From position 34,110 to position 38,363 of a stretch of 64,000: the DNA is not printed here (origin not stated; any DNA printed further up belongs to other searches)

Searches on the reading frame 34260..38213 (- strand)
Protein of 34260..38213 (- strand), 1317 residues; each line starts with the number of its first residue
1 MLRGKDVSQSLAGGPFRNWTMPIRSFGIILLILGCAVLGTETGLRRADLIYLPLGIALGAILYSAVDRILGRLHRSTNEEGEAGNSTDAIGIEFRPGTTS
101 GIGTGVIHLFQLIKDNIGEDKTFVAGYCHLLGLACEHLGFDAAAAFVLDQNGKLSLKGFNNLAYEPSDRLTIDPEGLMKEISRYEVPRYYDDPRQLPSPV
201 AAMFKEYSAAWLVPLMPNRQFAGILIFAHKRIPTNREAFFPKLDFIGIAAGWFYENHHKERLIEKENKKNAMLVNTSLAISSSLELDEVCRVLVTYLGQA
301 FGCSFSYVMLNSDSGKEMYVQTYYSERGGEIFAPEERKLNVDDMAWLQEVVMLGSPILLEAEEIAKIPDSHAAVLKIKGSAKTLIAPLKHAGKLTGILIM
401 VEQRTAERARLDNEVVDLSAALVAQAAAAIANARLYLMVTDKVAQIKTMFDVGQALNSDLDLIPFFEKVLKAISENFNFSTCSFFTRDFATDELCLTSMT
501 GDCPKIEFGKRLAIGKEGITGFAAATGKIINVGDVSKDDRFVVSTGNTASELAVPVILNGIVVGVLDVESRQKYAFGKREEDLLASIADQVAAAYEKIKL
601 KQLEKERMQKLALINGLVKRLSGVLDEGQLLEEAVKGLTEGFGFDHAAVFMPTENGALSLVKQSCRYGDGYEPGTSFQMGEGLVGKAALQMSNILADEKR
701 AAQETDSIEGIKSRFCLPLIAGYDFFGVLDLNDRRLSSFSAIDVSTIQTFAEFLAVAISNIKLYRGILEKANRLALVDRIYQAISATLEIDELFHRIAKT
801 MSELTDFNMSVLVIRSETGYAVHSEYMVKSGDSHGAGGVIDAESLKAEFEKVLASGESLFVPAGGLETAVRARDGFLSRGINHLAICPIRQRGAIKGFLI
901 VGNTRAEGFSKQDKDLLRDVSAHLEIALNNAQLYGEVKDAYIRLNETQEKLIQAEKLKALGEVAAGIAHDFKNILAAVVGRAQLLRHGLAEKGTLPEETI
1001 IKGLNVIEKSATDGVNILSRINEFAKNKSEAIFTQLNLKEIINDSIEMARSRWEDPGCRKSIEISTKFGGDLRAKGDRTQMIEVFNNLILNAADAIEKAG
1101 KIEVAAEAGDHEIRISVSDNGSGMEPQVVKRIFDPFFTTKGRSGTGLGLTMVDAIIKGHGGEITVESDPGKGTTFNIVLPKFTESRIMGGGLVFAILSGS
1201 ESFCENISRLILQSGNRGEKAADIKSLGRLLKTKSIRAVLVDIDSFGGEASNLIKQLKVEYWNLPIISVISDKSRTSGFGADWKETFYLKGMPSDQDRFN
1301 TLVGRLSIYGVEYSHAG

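Call 18: search_protein_families(library=pfam, proteins=[window:34260-38213:-], max_evalue=0.00001)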
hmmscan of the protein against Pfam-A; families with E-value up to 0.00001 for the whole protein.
window:34260-38213:- (1317 aa): 4 families
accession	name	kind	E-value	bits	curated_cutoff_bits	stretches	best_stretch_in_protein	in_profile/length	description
PF01590.32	GAF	-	2.5e-49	167.7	22.4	4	461-594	1-132/133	GAF domain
PF13185.12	GAF_2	-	1.1e-48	165.3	28.6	4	466-594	8-134/136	GAF domain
PF02518.31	HATPase_c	-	1.6e-27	96.5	26.4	1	1076-1181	1-109/111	Histidine kinase-, DNA gyrase B-, and HSP90-like ATPase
PF13492.12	GAF_3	-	4.6e-21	76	27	0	628-760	3-129/129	GAF domain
